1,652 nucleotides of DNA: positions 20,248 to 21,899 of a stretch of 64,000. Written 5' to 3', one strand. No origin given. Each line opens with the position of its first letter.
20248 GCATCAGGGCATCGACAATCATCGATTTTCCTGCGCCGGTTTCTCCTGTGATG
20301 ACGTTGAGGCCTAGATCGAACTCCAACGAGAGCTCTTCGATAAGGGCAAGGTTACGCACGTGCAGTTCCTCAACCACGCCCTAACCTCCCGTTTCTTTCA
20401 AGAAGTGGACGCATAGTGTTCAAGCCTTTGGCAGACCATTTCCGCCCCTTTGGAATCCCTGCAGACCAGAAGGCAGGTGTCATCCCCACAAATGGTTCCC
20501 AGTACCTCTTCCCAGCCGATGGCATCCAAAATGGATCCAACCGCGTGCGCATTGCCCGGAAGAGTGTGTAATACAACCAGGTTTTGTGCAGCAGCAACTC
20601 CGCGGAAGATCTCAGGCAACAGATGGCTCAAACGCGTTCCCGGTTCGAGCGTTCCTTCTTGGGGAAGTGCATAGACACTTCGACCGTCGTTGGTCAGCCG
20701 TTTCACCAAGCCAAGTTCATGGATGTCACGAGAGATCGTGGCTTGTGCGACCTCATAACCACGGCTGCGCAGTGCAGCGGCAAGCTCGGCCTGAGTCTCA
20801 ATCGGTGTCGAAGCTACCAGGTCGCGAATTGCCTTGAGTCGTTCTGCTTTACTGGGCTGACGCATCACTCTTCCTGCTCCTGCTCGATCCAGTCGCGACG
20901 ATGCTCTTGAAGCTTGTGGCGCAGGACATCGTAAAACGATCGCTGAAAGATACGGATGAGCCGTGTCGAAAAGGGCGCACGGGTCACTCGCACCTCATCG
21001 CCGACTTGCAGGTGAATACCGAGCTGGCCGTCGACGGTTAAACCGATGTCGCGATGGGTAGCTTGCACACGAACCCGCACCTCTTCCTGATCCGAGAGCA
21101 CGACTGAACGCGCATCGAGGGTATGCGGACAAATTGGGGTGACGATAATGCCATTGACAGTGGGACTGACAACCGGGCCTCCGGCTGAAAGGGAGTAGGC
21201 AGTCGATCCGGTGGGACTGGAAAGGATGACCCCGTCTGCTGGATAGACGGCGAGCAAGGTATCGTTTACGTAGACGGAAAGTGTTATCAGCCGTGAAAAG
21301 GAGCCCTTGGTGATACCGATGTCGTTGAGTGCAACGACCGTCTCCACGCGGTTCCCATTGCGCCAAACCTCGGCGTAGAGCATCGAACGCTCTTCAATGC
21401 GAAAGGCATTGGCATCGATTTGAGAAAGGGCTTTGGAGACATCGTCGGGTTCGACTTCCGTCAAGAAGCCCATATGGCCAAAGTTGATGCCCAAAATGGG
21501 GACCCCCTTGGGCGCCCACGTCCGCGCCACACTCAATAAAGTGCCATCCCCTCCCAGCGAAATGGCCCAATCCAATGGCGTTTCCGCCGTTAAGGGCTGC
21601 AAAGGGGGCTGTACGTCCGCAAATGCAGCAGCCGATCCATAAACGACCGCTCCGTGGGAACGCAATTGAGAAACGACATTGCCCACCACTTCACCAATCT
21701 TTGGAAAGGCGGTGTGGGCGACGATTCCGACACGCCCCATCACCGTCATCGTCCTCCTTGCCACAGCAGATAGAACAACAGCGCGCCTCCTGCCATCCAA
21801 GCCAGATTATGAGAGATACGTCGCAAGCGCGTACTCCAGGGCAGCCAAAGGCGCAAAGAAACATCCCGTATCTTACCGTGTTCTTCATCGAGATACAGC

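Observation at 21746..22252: Extra membrane-anchored 168-aa gene coupled to nadK inside the conserved dxs-tlyA-nadK-argR-recN block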

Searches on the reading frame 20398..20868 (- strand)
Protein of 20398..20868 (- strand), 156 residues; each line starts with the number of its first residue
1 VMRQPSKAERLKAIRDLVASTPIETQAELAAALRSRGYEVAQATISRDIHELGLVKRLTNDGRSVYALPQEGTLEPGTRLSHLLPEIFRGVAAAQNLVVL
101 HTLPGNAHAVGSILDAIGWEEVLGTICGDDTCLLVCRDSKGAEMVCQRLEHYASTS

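Call 3: search_protein_families(library=pfam, proteins=[window:20398-20868:-], max_evalue=1)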
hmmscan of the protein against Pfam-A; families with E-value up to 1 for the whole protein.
window:20398-20868:- (156 aa): 5 families
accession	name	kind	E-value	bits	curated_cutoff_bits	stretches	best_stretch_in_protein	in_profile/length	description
PF02863.23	Arg_repressor_C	-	1.7e-25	89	25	1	86-150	3-67/68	Arginine repressor, C-terminal domain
PF01316.27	Arg_repressor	-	2.8e-21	75.5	27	1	6-72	2-68/70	Arginine repressor, DNA binding domain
PF01498.24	HTH_Tnp_Tc3_2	-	0.002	18.8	31.5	1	13-57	3-47/72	Transposase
PF13579.12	Glyco_trans_4_4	-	0.0064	17.3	29.7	1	27-111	8-86/158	Glycosyl transferase 4-like domain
PF13276.12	HTH_21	-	0.22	12.2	28.1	1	29-57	26-55/60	HTH-like domain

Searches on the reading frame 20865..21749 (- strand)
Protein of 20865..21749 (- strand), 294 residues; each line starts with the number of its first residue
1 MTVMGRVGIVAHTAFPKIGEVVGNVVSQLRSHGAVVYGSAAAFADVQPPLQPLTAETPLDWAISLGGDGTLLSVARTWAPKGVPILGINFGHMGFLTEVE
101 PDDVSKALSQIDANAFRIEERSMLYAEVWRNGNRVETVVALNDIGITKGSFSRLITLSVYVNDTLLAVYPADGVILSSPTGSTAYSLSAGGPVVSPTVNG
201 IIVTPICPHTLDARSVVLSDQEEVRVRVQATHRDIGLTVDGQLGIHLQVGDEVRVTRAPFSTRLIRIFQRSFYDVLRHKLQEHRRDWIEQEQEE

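Call 3: search_protein_families(library=pfam, proteins=[window:20865-21749:-], max_evalue=1)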
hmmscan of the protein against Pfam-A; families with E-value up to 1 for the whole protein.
window:20865-21749:- (294 aa): 2 families
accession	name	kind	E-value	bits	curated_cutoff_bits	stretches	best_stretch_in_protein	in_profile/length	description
PF20143.4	NAD_kinase_C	-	2.3e-36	124.8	23.7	1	141-266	1-125/126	ATP-NAD kinase C-terminal domain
PF01513.26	NAD_kinase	-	1.5e-16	61.4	25.5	1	58-111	72-125/130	ATP-NAD kinase N-terminal domain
